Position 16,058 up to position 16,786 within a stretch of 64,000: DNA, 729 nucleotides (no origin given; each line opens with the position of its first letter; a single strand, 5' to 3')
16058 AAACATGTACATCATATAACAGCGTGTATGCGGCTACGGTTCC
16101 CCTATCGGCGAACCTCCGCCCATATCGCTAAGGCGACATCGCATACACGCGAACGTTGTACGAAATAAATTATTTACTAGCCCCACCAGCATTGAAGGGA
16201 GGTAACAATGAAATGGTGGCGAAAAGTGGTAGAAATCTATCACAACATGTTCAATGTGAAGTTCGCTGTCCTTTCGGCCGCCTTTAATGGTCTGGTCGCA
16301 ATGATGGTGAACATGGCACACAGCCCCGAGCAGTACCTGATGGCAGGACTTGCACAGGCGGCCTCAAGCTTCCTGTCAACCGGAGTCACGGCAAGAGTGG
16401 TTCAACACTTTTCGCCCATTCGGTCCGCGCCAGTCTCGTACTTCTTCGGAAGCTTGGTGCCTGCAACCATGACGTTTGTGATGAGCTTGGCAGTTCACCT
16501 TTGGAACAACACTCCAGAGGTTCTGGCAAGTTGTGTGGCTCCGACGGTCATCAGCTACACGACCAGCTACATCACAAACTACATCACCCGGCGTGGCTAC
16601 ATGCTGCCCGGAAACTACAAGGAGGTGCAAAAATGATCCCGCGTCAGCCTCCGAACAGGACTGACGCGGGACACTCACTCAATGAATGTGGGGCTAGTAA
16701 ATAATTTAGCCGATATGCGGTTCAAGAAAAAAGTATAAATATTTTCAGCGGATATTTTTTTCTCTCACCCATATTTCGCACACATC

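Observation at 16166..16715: GC-rich ORF inside a unit bounded by perfect 19-bp inverted repeats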

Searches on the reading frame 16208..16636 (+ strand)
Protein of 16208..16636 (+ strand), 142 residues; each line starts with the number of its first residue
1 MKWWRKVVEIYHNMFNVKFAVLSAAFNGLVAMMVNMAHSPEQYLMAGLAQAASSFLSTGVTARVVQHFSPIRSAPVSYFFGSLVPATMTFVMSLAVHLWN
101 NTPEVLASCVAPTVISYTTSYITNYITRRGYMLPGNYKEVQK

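Call 6: search_protein_families(library=pfam, proteins=[window:16208-16636:+], max_evalue=1)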
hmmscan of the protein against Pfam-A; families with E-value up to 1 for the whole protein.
window:16208-16636:+ (142 aa): 1 family
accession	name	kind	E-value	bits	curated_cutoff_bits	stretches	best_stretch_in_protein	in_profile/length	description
PF25612.1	DUF7940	-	0.016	16.2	27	1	3-65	5-61/63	Family of unknown function (DUF7940)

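Call 11: find_homologous_proteins(query=window:16208-16633:+, max_evalue=0.01)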
Query window:16208-16633:+ (142 aa): 63 proteins with E <= 0.01 among 100 candidates.
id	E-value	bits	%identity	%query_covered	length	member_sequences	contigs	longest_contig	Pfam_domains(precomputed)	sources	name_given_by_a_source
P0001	1.5e-86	305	98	100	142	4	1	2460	-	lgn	-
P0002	3.9e-85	301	97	100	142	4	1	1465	-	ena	-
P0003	5.1e-80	284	92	100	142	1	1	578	-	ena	-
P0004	2.6e-79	282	86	100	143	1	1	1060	-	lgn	-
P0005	1.1e-78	280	87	100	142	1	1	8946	-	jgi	-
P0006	1.3e-74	267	81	100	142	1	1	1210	-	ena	-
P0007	1.4e-74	267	82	100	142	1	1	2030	-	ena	-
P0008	9.7e-73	261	82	100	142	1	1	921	-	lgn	-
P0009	6.8e-72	258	81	100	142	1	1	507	-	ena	-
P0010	1.8e-71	256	80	98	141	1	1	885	-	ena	-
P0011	2.2e-69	250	79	100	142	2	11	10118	-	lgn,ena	-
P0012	2.3e-69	250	78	98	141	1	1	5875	-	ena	-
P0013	2.1e-68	247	78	97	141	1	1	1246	-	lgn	-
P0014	2.8e-68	246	80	96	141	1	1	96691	-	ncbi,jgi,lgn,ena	ncbi:MAG: hypothetical protein WCV92_01810 [Candidatus Buchananbacteria bacterium]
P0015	1.0e-67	244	78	100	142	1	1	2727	-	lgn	-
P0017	2.0e-67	243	75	100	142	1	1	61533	-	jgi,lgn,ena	-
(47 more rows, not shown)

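Call 12: find_encoding_contigs(protein=P0001, flank=3000, max_places=4)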
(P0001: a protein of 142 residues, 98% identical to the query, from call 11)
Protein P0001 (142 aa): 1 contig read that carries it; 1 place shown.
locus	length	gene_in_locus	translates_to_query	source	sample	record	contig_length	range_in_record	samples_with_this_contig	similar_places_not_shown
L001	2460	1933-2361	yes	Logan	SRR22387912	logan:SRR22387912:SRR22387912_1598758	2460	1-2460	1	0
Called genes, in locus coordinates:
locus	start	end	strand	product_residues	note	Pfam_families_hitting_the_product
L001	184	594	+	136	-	-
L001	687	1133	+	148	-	PF00293:NUDIX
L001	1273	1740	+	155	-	-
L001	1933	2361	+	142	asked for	-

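Call 13: find_encoding_contigs(protein=P0005, flank=4000, max_places=4)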
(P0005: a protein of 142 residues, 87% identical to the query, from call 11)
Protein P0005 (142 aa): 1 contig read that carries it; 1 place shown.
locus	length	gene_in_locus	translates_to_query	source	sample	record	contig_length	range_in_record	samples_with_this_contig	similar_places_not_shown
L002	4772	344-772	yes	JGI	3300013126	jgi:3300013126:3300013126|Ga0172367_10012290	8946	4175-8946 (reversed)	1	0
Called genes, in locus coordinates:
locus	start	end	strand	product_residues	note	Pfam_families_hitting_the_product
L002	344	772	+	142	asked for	-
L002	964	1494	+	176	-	-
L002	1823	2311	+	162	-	PF04073:tRNA_edit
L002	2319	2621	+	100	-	-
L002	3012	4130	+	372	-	PF02885:Glycos_trans_3N, PF00591:Glycos_transf_3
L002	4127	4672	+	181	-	PF01121:CoaE (faint), PF01712:dNK (faint), PF13207:AAA_17, PF13238:AAA_18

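Call 14: find_encoding_contigs(protein=P0014, flank=4000, max_places=4)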
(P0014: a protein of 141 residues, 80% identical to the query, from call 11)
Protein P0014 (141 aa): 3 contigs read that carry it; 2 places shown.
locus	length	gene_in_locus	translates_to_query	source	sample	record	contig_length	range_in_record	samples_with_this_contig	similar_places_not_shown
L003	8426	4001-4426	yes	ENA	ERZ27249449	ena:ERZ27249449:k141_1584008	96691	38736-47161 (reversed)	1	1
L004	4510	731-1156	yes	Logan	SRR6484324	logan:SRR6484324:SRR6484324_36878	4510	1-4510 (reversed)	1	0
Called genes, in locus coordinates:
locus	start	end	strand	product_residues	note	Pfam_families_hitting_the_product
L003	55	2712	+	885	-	PF00133:tRNA-synt_1, PF09334:tRNA-synt_1g (weak), PF08264:Anticodon_1, PF10458:Val_tRNA-synt_C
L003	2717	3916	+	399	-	PF00579:tRNA-synt_1b, PF22421:SYY_C-terminal, PF01479:S4 (weak)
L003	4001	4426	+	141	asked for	-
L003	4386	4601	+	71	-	-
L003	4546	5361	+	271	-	PF04055:Radical_SAM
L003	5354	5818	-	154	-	-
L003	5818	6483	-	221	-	PF07853:DUF1648, PF13630:SdpI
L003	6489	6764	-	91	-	PF12840:HTH_20, PF01022:HTH_5, PF21476:PF0610-like_N (weak)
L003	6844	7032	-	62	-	-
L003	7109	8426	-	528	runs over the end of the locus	-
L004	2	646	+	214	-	?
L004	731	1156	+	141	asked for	-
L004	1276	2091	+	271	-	PF04055:Radical_SAM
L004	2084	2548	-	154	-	-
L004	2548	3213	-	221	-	PF07853:DUF1648, PF13630:SdpI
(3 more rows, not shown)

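Call 25: find_related_loci(query=A1, collection=genome_contigs, flank=6000)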
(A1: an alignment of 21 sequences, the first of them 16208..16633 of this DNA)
Query A1 (142 aa) in genome_contigs; peptide patterns used: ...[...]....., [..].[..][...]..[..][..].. (x = any residue, [..] = any of these).
34 stretches matched a pattern; 14 encode a relative of the query (tblastn E <= 1e-3); 14 distinct loci.
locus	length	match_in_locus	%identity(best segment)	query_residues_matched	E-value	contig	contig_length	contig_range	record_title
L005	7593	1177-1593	89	1-142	2e-84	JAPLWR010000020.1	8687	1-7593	MAG: Candidatus Magasanikiibacteriota bacterium isolate LacPavin_0419_WC70L_MAG_37_6 LacPavin_0419_WC70L_scaffold_822433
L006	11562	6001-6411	80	1-137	9e-74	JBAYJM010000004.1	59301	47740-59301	MAG: Candidatus Buchananbacteria bacterium isolate SO_2016_GW1_56 scaffold01054_OW334_2016, whole genome shotgun sequenc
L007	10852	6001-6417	74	4-142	3e-71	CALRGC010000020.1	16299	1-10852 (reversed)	MAG: Candidatus Magasanikbacteria bacterium isolate Ike-150m-44 genome assembly, contig: Ike-150-c1625, whole genome sho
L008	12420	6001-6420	67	3-142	2e-67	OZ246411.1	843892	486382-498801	MAG: uncultured Candidatus Saccharibacteria bacterium isolate SRP242652_co1_90 genome assembly, chromosome: 1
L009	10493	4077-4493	67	1-139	8e-62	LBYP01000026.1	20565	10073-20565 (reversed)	MAG: Parcubacteria group bacterium GW2011_GWA2_40_23 UT91_C0026, whole genome shotgun sequence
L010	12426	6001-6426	58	1-142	1e-54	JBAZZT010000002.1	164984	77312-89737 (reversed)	MAG: Patescibacteria group bacterium isolate SO_2017_GW3_23 scaffold_118_c1_OW296A_2017, whole genome shotgun sequence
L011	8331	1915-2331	58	1-139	4e-52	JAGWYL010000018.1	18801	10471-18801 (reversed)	MAG: Patescibacteria group bacterium isolate REEB49 contig-150_3642, whole genome shotgun sequence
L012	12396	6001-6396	60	6-137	1e-48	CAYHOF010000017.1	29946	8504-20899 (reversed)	MAG TPA_asm: uncultured Methanosarcinales archaeon isolate ERP119705_co14_509 genome assembly, contig: NODE_1179_length_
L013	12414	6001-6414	55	1-137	2e-45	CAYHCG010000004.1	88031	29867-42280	MAG TPA_asm: Candidatus Woesearchaeota archaeon isolate ERP119705_co10_239 genome assembly, contig: NODE_116_length_8803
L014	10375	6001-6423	50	1-141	3e-42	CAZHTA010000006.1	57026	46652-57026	MAG TPA_asm: uncultured Gammaproteobacteria bacterium isolate SRP272421_co2_50 genome assembly, contig: NODE_846_length_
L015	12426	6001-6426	52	1-138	2e-41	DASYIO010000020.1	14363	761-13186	MAG TPA_asm: Candidatus Paceibacterota bacterium isolate SMAG_U4269 k141_283817, whole genome shotgun sequence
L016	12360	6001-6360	55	1-120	3e-39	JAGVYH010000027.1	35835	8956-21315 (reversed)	Candidatus Woesearchaeota archaeon isolate RIFCSPHIGHO2_02_FULL_33_21 rifcsphigho2_02_scaffold_3959, whole genome shotgu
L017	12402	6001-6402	44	8-137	2e-31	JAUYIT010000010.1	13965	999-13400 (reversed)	MAG: Candidatus Komeilibacteria bacterium isolate C24_metabat.bin.105 C24_k141_1025139, whole genome shotgun sequence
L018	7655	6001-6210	70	1-70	1e-30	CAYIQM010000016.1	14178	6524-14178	MAG TPA_asm: uncultured Gammaproteobacteria bacterium isolate ERP119705_co25_673 genome assembly, contig: NODE_3238_leng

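Call 26: find_related_loci(query=A1, collection=metagenome_contigs, flank=4000)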
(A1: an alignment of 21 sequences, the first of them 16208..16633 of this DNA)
Query A1 (142 aa) in metagenome_contigs; peptide patterns used: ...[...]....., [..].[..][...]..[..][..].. (x = any residue, [..] = any of these).
67 stretches matched a pattern; 44 encode a relative of the query (tblastn E <= 1e-3); 44 distinct loci.
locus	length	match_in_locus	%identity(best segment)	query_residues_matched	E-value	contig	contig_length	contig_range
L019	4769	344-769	87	1-142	3e-85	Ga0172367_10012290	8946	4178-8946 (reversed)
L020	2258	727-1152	79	1-142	5e-78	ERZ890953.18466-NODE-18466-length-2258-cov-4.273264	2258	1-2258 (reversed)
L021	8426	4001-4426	78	1-142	2e-74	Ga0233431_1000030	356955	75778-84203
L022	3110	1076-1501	78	1-142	9e-75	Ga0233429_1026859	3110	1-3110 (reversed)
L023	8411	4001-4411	80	1-137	1e-73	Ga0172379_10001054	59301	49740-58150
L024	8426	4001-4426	75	1-142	4e-73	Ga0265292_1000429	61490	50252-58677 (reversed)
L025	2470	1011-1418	76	1-136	2e-73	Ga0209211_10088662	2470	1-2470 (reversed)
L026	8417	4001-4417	65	1-139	2e-61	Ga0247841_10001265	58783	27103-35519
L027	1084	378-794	67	1-139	1e-65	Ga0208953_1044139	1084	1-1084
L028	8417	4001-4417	67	1-139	1e-61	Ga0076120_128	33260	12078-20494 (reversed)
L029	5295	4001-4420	63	1-140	2e-59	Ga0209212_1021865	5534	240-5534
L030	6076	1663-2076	60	1-141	1e-59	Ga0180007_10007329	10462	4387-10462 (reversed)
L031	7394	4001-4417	63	1-139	3e-58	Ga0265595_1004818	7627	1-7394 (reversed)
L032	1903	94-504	65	1-137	6e-59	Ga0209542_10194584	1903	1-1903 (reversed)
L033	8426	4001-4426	58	1-142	2e-54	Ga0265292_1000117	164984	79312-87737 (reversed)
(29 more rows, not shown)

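Call 37: find_encoding_contigs(protein=P0017, flank=10000, max_places=3)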
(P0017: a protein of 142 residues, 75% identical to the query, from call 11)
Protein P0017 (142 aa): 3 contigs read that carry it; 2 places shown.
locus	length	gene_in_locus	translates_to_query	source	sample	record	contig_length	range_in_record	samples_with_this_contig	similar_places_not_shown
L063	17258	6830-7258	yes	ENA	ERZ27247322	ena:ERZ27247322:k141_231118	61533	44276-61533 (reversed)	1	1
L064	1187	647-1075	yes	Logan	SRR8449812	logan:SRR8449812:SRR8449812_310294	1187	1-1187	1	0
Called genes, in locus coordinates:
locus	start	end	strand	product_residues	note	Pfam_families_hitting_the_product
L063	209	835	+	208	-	-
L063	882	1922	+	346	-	PF16289:PIN_12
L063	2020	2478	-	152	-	-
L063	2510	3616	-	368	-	PF01180:DHO_dh (faint), PF01207:Dus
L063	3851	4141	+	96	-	PF13560:HTH_31 (weak), PF01381:HTH_3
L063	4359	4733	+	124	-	-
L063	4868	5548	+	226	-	PF14337:Abi_alpha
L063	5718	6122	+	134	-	PF08915:tRNA-Thr_ED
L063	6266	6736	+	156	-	-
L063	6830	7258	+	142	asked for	-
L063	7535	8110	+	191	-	-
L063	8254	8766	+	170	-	-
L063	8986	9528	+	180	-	-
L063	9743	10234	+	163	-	PF00857:Isochorismatase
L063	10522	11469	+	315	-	PF02661:Fic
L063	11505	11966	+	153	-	-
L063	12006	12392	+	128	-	PF21805:Imm5_like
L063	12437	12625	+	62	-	-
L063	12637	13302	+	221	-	PF03848:TehB, PF02353:CMAS, PF13489:Methyltransf_23, PF13847:Methyltransf_31, PF08241:Methyltransf_11, PF08242:Methyltransf_12, PF13649:Methyltransf_25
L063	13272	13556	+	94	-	-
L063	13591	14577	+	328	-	-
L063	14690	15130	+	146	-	-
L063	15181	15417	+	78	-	-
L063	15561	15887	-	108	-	-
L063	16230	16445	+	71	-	-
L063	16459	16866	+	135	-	-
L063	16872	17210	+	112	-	-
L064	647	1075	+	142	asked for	-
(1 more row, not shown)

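Call 49: find_encoding_contigs(protein=P0011, flank=5000, max_places=4)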
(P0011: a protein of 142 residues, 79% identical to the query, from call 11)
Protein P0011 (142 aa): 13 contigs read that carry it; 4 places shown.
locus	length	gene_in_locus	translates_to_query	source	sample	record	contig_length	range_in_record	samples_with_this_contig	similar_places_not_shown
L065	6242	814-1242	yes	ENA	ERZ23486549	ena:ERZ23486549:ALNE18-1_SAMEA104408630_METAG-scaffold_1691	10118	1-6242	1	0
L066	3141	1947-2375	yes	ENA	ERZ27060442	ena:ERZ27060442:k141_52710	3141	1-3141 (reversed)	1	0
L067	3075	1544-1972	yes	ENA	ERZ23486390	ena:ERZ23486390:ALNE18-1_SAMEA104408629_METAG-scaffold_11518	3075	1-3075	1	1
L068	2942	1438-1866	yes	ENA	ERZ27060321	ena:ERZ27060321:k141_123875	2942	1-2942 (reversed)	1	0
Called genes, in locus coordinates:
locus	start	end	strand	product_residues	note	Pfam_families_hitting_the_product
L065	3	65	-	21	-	?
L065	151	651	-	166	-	-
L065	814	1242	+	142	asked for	-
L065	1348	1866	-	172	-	PF00293:NUDIX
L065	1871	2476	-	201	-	PF21176:RecR_HhH, PF13662:Toprim_4, PF01751:Toprim, PF21175:RecR_C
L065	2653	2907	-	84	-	PF02575:YbaB_DNA_bd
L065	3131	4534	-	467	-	PF00772:DnaB, PF13481:AAA_25, PF03796:DnaB_C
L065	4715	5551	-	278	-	PF00763:THF_DHG_CYH, PF02882:THF_DHG_CYH_C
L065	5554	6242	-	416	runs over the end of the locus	PF00464:SHMT, PF00155:Aminotran_1_2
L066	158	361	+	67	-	-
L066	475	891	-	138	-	-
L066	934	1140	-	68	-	-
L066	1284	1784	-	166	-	-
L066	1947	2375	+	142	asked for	-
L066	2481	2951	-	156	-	PF00293:NUDIX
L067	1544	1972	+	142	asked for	-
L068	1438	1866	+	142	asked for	-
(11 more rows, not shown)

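Call 50: find_encoding_contigs(protein=P0012, flank=5000, max_places=3)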
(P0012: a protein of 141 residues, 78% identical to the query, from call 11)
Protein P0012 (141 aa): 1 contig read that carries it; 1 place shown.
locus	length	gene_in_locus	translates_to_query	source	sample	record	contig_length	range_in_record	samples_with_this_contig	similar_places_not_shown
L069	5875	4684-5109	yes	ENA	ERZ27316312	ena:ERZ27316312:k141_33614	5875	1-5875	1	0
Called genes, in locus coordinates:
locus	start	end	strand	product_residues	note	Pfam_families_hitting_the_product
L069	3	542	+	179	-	?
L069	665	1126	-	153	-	-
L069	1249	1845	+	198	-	-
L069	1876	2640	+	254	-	-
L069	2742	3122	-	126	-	-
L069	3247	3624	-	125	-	-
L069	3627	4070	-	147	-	-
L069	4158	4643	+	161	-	-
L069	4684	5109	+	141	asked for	-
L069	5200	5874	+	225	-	?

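Call 51: find_encoding_contigs(protein=P0007, flank=3000, max_places=3)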
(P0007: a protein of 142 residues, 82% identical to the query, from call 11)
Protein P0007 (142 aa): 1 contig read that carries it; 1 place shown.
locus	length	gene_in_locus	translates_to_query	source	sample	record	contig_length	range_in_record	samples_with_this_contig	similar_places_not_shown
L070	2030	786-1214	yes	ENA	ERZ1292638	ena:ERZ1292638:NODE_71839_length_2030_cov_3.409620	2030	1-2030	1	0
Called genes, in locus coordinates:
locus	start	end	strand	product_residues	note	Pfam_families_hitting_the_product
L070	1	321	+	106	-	?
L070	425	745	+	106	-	-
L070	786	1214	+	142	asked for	-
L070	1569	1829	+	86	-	-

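Call 59: search_solved_structures(query=A1, max_evalue=10)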
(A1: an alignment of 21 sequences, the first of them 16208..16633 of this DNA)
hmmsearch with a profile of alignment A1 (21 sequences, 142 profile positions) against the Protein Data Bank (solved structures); distinct sequences matched with E-value up to 10: 2.
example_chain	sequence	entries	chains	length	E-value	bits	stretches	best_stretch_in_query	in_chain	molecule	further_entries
3jc8_Ca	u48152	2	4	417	0.076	16.4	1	21-121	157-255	Type 4 fimbrial assembly protein PilC | PilC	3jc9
4ogm_A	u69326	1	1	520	1.6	12.1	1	25-79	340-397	Maltose ABC transporter periplasmic protein, pilin protein chimera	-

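Call 60: search_protein_families(library=ncbifam, proteins=[window:16208-16633:+], max_evalue=1)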
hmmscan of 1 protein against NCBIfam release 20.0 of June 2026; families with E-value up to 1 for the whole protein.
window:16208-16633:+ (142 aa): 3 families
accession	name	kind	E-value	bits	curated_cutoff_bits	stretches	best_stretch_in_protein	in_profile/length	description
TIGR04293.1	archaeo_artF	exception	0.032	14.3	150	1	30-95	54-119/166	archaeosortase family protein ArtF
NF005663.0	PRK07445.1-5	equivalog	0.14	10.8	674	1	41-112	177-251/479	O-succinylbenzoic acid--CoA ligase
TIGR03416.1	ABC_choXWV_perm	equivalog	0.2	11.1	363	0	2-65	8-71/267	choline ABC transporter permease subunit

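Call 65: predict_structure(alignment_id=A1)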
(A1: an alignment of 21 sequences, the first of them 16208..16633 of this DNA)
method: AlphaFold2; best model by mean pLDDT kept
length: 142 residues; sequences in the alignment: 21
mean_pLDDT: 82.1   pTM: 0.67
mean pLDDT of the five models: 82.1, 76.0, 72.8, 70.7, 68.6
residues with pLDDT >= 90: 13; 70-90: 110; 50-70: 16; < 50: 3
segments of 3 or more residues with pLDDT < 50: 140-142
pLDDT, mean of each block of 10 residues (from residue 1): 73 75 87 90 91 85 84 87 88 86 74 86 86 65 39
secondary structure, 60 per line:
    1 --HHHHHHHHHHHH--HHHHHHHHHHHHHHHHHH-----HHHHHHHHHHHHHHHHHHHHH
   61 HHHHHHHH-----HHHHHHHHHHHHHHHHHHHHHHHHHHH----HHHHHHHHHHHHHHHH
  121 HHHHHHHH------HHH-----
elements in order: H3-14 H17-34 H40-68 H74-100 H105-128
